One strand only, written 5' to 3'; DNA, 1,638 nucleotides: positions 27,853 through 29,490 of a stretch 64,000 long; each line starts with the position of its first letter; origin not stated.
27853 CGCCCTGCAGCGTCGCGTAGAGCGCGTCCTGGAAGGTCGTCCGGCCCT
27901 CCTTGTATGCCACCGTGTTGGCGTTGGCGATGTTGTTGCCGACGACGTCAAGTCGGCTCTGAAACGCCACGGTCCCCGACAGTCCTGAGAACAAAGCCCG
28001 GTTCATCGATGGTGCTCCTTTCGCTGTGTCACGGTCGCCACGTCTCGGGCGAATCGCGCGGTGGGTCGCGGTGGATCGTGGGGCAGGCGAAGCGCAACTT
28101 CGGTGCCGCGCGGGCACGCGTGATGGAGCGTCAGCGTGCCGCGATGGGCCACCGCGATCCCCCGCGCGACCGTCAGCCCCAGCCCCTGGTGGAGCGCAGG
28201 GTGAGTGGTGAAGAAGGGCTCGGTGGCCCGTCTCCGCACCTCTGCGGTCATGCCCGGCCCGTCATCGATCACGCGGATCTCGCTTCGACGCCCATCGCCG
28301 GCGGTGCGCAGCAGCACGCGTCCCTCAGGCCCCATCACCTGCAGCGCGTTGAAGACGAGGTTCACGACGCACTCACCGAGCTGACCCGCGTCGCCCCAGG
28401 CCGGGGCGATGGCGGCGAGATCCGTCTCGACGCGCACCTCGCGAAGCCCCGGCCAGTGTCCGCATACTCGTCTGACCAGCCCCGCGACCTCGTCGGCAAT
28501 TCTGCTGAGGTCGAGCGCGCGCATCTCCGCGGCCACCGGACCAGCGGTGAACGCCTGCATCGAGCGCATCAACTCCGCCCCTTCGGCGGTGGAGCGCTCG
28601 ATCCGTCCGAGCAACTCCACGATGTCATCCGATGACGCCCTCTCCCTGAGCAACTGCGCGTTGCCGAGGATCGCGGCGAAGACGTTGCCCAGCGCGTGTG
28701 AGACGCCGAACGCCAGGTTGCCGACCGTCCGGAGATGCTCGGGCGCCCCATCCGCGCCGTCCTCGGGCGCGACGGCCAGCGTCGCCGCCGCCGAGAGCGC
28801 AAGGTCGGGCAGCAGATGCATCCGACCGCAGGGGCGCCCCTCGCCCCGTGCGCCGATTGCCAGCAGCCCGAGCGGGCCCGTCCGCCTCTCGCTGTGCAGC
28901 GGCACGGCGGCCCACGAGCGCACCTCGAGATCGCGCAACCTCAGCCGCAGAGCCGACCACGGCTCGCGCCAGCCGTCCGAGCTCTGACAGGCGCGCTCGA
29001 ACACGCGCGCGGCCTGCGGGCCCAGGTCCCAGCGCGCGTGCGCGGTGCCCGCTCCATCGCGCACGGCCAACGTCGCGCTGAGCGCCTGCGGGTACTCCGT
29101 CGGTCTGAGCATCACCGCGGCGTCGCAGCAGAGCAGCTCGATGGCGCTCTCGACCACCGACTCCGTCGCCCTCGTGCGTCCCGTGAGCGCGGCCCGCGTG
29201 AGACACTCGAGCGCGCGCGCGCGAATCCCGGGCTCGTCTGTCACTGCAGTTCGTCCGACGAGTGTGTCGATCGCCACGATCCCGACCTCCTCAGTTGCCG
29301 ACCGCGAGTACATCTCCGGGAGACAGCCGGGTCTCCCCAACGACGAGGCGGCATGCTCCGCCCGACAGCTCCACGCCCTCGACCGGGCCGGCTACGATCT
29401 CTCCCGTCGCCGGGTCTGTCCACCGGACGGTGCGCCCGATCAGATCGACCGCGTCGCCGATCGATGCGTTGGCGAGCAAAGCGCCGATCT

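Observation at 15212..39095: Candidate undescribed system: a self-contained sigma54/sigma28 flagellar cascade (rpoN + DNA-binding-less activator + soluble kinase) encoded inside the flagellar cluster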

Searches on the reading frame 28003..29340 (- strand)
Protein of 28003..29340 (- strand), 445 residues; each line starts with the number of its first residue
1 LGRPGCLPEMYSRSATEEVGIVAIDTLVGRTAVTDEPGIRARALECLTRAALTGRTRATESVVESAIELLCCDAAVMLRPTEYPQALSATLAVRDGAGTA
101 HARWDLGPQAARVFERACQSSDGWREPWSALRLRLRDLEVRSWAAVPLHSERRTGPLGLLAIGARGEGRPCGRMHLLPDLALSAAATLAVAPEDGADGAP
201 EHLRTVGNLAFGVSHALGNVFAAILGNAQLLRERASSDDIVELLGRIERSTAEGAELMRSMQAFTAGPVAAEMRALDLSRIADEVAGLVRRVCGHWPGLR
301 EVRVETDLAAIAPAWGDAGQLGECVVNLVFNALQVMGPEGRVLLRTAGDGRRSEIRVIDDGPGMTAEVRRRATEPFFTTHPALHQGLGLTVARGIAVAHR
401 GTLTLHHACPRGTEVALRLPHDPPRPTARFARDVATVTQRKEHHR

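Call 5: search_protein_families(library=pfam, proteins=[window:28003-29340:-])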
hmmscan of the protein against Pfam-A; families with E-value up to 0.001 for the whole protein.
window:28003-29340:- (445 aa): 3 families
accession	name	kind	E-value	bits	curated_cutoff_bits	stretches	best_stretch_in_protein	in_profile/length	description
PF02518.31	HATPase_c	-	2.3e-15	57.4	26.4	1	316-422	1-110/111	Histidine kinase-, DNA gyrase B-, and HSP90-like ATPase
PF13581.12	HATPase_c_2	-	0.00024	21.5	27.4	1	322-417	37-125/127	Histidine kinase-like ATPase domain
PF13185.12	GAF_2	-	0.00047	20.8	28.6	0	59-168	8-114/136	GAF domain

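Call 8: search_protein_families(library=ncbifam, proteins=[window:28003-29340:-], max_evalue=0.01)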
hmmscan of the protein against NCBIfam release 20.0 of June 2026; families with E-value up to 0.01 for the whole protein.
window:28003-29340:- (445 aa): 58 families (the best 25 are shown)
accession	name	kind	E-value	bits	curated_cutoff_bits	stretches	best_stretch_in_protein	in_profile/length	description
NF008468.0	PRK11360.1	equivalog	3e-26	91.9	646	1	201-423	391-610/616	two-component system sensor histidine kinase AtoS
NF010411.0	PRK13837.1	equivalog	6.3e-23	80.7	647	1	202-428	446-682/828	two-component system VirA-like sensor kinase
NF046020.1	HisKinCckABruc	equivalog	1.3e-20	72.9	1000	1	202-439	476-725/868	cell cycle histidine kinase CckA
NF007688.0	PRK10364.1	equivalog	1.3e-19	70.3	479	1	201-422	235-452/460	two-component system sensor histidine kinase ZraS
NF038348.1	T2SS_HK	subfamily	1.3e-19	70.1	450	1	317-420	468-572/574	histidine kinase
NF046026.1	HisKinCckACaul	equivalog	7.6e-19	67.3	1000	1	203-425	299-536/678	cell cycle histidine kinase CckA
NF052573.1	HisKinEspAMyxo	equivalog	9.5e-19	66.9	1400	1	202-415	380-605/755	serine histidine kinase EspA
NF052574.1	HisKinEspCMyxo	equivalog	1.3e-18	66.6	1200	1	200-436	411-653/785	serine histidine kinase EspC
NF010076.0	PRK13557.1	subfamily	6.6e-16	57.8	631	1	202-425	159-398/540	histidine kinase famiy protein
NF008312.0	PRK11100.1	equivalog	2.8e-15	56.1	356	1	214-422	264-475/477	two-component system sensor histidine kinase CreC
NF053867.1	SprKinKinDBac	equivalog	2.8e-13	49.1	775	1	202-421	282-497/500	sporulation kinase KinD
NF040750.1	tetrathio_HK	equivalog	1e-10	40.8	750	1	202-408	334-541/555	tetrathionate respiration histidine kinase TtrS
TIGR02916.1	PEP_his_kin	equivalog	1.1e-10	40.7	300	1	270-420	537-679/679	XrtA/PEP-CTERM system histidine kinase PrsK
NF041735.1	hist_kin_RppB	equivalog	1.5e-10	40.4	400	1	238-420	250-438/438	two-component system sensor histidine kinase RppB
NF040691.1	MtrAB_MtrB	equivalog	2.3e-10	40.1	450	1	263-423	333-494/507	MtrAB system histidine kinase MtrB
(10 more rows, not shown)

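Call 27: find_homologous_proteins(query=window:28003-29340:-)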
Query window:28003-29340:- (445 aa): 375 proteins with E <= 0.001 among 8000 candidates; the best 120 are listed.
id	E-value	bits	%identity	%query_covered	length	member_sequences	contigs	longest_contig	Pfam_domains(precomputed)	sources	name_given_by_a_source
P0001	2.8e-274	928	100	95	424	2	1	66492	PF02518.32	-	-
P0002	2.2e-157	543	64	91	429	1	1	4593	PF01590.33,PF02518.32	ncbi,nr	ncbi:MAG: hypothetical protein GF393_09060 [Armatimonadia bacterium]|nr:hypothetical protein [Armati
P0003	2.6e-150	519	61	91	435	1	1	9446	PF02518.32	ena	-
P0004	9.2e-146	504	58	91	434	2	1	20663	PF02518.32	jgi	-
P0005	1.3e-145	504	58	93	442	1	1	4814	PF02518.32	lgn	-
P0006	5.2e-143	495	60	91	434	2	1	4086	PF01590.33,PF02518.32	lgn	-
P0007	1.9e-137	477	56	92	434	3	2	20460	PF02518.32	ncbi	ncbi:MAG: HAMP domain-containing sensor histidine kinase [Armatimonadota bacterium]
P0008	5.3e-136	472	58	91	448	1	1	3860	PF02518.32,PF00512.32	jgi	jgi:signal transduction histidine kinase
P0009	6.8e-130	452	57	85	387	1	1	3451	PF02518.32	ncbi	ncbi:MAG: sensor histidine kinase, partial [Armatimonadota bacterium]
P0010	1.2e-129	451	56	91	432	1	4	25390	PF02518.32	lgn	-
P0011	1.5e-120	421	55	86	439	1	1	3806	PF01590.33,PF02518.32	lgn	-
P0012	8.6e-107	376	48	95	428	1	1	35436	PF13581.13,PF02518.32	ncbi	-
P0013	1.3e-104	369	50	91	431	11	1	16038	PF02518.32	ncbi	-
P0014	8.6e-102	359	50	91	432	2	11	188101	PF02518.32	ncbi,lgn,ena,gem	-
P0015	8.3e-97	343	46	87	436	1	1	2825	PF01590.33,PF02518.32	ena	-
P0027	6.0e-59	218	41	82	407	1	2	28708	PF02518.32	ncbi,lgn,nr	ncbi:MAG: HAMP domain-containing sensor histidine kinase [Armatimonadota bacterium]|nr:HAMP domain-c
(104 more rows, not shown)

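Call 28: find_encoding_contigs(protein=P0014, flank=10000, max_places=2)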
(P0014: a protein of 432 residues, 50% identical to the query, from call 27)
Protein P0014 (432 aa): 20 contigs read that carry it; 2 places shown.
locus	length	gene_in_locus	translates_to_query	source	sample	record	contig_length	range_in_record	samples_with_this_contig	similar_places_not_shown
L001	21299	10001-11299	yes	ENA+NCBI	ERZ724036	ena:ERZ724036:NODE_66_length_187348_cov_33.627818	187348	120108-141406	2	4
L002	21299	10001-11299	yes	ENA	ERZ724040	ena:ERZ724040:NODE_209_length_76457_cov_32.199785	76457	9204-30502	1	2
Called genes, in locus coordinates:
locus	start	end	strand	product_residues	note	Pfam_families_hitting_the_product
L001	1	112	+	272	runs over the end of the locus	PF09997:DUF2238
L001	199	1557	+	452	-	PF04963:Sigma54_CBD, PF04552:Sigma54_DBD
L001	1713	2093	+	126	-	PF00460:Flg_bb_rod (faint)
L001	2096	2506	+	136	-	PF00460:Flg_bb_rod, PF06429:Flg_bbr_C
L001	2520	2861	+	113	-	PF02049:FliE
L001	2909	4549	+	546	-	PF01514:YscJ_FliF, PF08345:YscJ_FliF_C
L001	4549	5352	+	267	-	PF02108:FliH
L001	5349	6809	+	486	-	PF02874:ATP-synt_ab_N, PF00006:ATP-synt_ab, PF18269:T3SS_ATPase_C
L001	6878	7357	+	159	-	PF02050:FliJ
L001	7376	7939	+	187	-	PF01464:SLT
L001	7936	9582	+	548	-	PF02120:Flg_hook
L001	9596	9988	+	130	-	PF03963:FlgD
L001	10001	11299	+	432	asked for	PF02518:HATPase_c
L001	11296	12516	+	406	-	PF00460:Flg_bb_rod, PF22692:LlgE_F_G_D1 (weak), PF07559:FlgE_D2, PF06429:Flg_bbr_C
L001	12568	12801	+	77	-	PF06289:FlbD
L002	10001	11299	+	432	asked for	PF02518:HATPase_c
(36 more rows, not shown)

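Call 29: find_encoding_contigs(protein=P0027, flank=10000, max_places=2)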
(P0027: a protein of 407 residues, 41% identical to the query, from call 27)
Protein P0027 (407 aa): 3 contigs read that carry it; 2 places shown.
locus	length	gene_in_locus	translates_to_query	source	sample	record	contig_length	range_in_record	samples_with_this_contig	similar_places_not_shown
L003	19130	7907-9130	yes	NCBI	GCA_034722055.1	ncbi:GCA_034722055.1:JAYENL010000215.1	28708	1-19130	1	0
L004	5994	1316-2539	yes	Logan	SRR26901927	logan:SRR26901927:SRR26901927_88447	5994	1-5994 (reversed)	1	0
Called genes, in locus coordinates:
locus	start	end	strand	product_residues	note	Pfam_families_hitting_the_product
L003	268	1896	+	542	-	PF01514:YscJ_FliF, PF08345:YscJ_FliF_C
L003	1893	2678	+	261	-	PF02108:FliH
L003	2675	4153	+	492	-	PF02874:ATP-synt_ab_N (faint), PF00006:ATP-synt_ab, PF18269:T3SS_ATPase_C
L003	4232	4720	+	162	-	PF02050:FliJ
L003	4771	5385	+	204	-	PF01464:SLT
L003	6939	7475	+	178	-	PF02120:Flg_hook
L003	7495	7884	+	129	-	PF03963:FlgD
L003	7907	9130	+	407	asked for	PF02518:HATPase_c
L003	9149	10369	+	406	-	PF00460:Flg_bb_rod, PF22692:LlgE_F_G_D1 (weak), PF07559:FlgE_D2, PF06429:Flg_bbr_C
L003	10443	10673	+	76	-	PF06289:FlbD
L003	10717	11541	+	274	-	PF20560:MotA_N, PF01618:MotA_ExbB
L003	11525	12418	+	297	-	PF13677:MotB_plug, PF00691:OmpA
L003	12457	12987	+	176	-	PF03748:FliL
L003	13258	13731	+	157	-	PF01052:FliMN_C, PF28396:SepQ_C (weak)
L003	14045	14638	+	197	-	PF04347:FliO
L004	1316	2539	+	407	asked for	PF02518:HATPase_c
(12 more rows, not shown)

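Call 30: find_encoding_contigs(protein=P0012, flank=10000, max_places=2)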
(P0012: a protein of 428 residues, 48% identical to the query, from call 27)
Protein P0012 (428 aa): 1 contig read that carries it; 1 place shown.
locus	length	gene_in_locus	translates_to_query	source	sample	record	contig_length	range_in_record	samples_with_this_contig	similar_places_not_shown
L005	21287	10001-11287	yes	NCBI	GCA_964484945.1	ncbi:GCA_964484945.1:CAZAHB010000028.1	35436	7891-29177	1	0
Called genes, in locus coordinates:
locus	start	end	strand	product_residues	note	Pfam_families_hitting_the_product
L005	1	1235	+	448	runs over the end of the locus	PF04963:Sigma54_CBD, PF04552:Sigma54_DBD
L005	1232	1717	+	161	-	-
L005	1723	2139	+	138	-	PF00460:Flg_bb_rod, PF06429:Flg_bbr_C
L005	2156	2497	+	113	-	PF02049:FliE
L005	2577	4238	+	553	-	PF01514:YscJ_FliF, PF08345:YscJ_FliF_C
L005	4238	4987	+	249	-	PF02108:FliH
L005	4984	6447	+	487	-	PF02874:ATP-synt_ab_N, PF00006:ATP-synt_ab, PF18269:T3SS_ATPase_C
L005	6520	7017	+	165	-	PF02050:FliJ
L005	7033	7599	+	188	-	PF01464:SLT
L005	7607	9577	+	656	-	PF02120:Flg_hook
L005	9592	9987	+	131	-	PF03963:FlgD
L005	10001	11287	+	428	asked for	PF02518:HATPase_c, PF13581:HATPase_c_2 (weak)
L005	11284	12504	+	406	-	PF00460:Flg_bb_rod, PF22692:LlgE_F_G_D1, PF07559:FlgE_D2, PF06429:Flg_bbr_C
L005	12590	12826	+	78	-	PF06289:FlbD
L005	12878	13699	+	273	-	PF20560:MotA_N, PF01618:MotA_ExbB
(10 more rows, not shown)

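Call 72: search_protein_families(library=pfam, alignment_id=A3, max_evalue=0.01)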
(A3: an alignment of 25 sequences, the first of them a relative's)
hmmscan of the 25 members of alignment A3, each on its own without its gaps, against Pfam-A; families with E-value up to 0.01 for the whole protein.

A. member 1, P0001 (424 aa): 5 families
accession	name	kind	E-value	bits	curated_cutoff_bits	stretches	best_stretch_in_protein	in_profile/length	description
PF02518.31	HATPase_c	-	2.1e-15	57.5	26.4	1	295-401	1-110/111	Histidine kinase-, DNA gyrase B-, and HSP90-like ATPase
PF13581.12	HATPase_c_2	-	0.00027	21.4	27.4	1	301-396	37-125/127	Histidine kinase-like ATPase domain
PF13185.12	GAF_2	-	0.00046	20.9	28.6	1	39-147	9-114/136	GAF domain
PF00512.31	HisKA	-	0.0011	19.4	26.9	1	191-240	8-57/66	His Kinase A (phospho-acceptor) domain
PF01590.32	GAF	-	0.0042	18.1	22.4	0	39-143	7-109/133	GAF domain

B. families by the number of members that match (of 25 scanned): 7 families
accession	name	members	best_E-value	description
PF02518.31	HATPase_c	25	2.3e-21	Histidine kinase-, DNA gyrase B-, and HSP90-like ATPase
PF13581.12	HATPase_c_2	19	1.7e-06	Histidine kinase-like ATPase domain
PF01590.32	GAF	14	1.1e-07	GAF domain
PF00512.31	HisKA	10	5.6e-06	His Kinase A (phospho-acceptor) domain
PF13589.12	HATPase_c_3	6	6.6e-05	Histidine kinase-, DNA gyrase B-, and HSP90-like ATPase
PF13185.12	GAF_2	5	0.00033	GAF domain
PF13492.12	GAF_3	1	0.0022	GAF domain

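Call 78: search_solved_structures(query=A3, max_evalue=0.00001)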
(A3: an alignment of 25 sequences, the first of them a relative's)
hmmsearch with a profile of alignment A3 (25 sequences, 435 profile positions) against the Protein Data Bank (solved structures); distinct sequences matched with E-value up to 0.00001: 54.
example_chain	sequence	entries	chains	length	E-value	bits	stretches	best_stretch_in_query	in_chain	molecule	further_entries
9jfj_A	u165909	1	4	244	2.1e-27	98.8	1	176-408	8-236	Sensor histidine kinase ZraS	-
5idj_A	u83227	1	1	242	7.2e-27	97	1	185-406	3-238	Histidine kinase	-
3d36_A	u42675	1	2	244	1.6e-25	92.6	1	185-414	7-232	Sporulation kinase B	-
9p6i_A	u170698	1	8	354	1e-22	83.3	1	161-414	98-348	histidine kinase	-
3a0r_A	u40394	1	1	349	1.2e-21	79.8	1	179-409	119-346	Sensor protein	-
8a7f_A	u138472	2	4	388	1.8e-19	72.7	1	175-407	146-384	Putative Sensory box protein,Sensor protein FixL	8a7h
8a3u_A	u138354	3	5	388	1.8e-19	72.7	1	175-407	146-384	Putative Sensory box protein,Sensor protein FixL | Putative Sensory box protein,Putative Sensory box protein,Sensor protein FixL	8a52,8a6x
4gcz_A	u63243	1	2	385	1.8e-19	72.7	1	175-408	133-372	Blue-light photoreceptor, Sensor protein fixL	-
9qq6_A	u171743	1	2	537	1e-18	70.1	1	213-406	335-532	histidine kinase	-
3a0t_A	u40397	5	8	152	1.4e-18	69.7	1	262-409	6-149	Sensor protein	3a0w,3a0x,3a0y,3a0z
8vc9_A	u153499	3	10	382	1.8e-17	66.1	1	137-410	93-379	Leptospira virulence regulator B (LvrB) | histidine kinase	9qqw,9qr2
5idm_A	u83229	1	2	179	4.4e-17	64.8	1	260-413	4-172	Cell cycle histidine kinase CckA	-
8u4x_A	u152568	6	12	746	6.1e-17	64.3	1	178-406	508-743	histidine kinase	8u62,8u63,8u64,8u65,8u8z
7zp0_A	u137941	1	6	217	1.2e-13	53.4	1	259-406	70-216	Sensor protein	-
6qrj_A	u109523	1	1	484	7.1e-13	50.9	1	201-403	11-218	Hybrid kinase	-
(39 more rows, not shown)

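Call 86: predict_structure(alignment_id=A3)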
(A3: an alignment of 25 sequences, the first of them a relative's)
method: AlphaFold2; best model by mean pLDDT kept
length: 424 residues; sequences in the alignment: 25
mean_pLDDT: 81.1   pTM: 0.79
mean pLDDT of the five models: 81.1, 79.9, 79.5, 79.4, 78.2
residues with pLDDT >= 90: 204; 70-90: 126; 50-70: 47; < 50: 47
segments of 3 or more residues with pLDDT < 50: 1-16, 175-177, 355-364, 407-424
pLDDT, mean of each block of 10 residues (from residue 1): 33 47 91 91 94 96 95 90 95 94 91 95 94 89 95 95 95 62 64 68 79 85 86 76 62 92 97 89 95 92 92 85 94 93 71 48 62 83 82 92 62 33 32
secondary structure, 60 per line:
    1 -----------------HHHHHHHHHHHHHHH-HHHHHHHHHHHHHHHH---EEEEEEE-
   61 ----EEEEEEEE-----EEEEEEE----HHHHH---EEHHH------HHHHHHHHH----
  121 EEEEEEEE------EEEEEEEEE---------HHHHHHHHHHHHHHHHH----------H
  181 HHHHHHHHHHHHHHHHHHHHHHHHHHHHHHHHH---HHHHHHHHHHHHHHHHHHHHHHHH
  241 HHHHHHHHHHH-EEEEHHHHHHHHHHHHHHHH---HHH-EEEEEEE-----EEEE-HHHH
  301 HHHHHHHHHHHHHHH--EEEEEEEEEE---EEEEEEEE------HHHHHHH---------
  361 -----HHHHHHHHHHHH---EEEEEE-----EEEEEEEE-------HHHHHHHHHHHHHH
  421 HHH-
elements in order: H18-32 H34-49 E53-59 E65-72 E78-84 H89-93 H108-116 E121-128 E135-143 H153-169 H180-213 H217-251 E253-256 H257-272 E280-286 E292-295 H297-315 E318-327 E331-338 H345-351 H366-377 E381-386 E392-399 H407-423

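Call 89: fold_search(model_id=the predicted structure, library=pdb)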
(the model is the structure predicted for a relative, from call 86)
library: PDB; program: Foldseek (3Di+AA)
matches with E <= 10: 814; with E <= 0.001: 338
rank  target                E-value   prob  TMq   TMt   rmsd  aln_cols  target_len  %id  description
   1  8a6x_B                1.2e-13  1.00  0.37  0.41  13.5       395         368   18  Crystal structure of a chimeric LOV-Histidine kinase SB2F1 (asymmetrical variant, trigonal form with long c axis) (released 2024-01-10)
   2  8a7f_B                1.3e-13  1.00  0.38  0.43  13.1       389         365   20  Crystal structure of a chimeric LOV-Histidine kinase SB2F1-I66R mutant (asymmetrical variant, trigonal form with long  (released 2024-01-10)
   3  8a52_A                1.3e-13  1.00  0.36  0.41  13.6       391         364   18  Crystal structure of a chimeric LOV-Histidine kinase SB2F1 (asymmetrical variant, trigonal form with long c-axis) (released 2023-12-27)
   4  8a7h_A                1.4e-13  1.00  0.36  0.41  13.4       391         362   18  Crystal structure of a chimeric LOV-Histidine kinase SB2F1-I66R mutant (light state; asymmetrical variant, trigonal fo (released 2024-01-10)
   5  8a3u                  4.2e-13  1.00  0.36  0.41  13.9       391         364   18  Crystal structure of a chimeric LOV-Histidine kinase SB2F1 (symmetrical variant, trigonal form with short c-axis) (released 2023-12-20)
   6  8a7f_A                8.7e-13  1.00  0.36  0.42  13.3       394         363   19  Crystal structure of a chimeric LOV-Histidine kinase SB2F1-I66R mutant (asymmetrical variant, trigonal form with long  (released 2024-01-10)
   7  9eut_A                9.2e-13  1.00  0.32  0.20  24.8       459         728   18  Cryo-EM structure of the full-length Pseudomonas aeruginosa bacteriophytochrome in its Pr state (released 2024-09-04)
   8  4gcz_A                1.5e-12  1.00  0.32  0.36  22.9       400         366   16  Structure of a blue-light photoreceptor (released 2013-06-19)
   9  9jfj_A                2.4e-12  1.00  0.33  0.58  13.3       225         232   25  Crystal structure of the cytoplasmic domain of ZraS in ADP-bound form (released 2025-03-26)
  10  9jfj_C                3.7e-12  1.00  0.33  0.58  14.7       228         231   27  Crystal structure of the cytoplasmic domain of ZraS in ADP-bound form (released 2025-03-26)
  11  9jfj_B                9.8e-12  1.00  0.35  0.61   7.4       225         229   25  Crystal structure of the cytoplasmic domain of ZraS in ADP-bound form (released 2025-03-26)
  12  5idj                  1.2e-11  1.00  0.40  0.65   4.7       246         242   28  Bifunctional histidine kinase CckA (domains DHp-CA) in complex with ADP/Mg2+ (released 2016-10-05)
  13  4q20_B                1.8e-11  1.00  0.31  0.55  15.6       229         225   22  Crystal structure of a C-terminal part of tyrosine kinase (DivL) from Caulobacter crescentus CB15 at 2.50 A resolution (released 2014-04-23)
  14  4gcz_B                3.2e-11  1.00  0.30  0.33  25.4       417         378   16  Structure of a blue-light photoreceptor (released 2013-06-19)
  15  4biz_B                7.7e-11  1.00  0.32  0.58  12.4       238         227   20  Crystal structure of CpxAHDC (orthorhombic form 2) (released 2014-04-23)
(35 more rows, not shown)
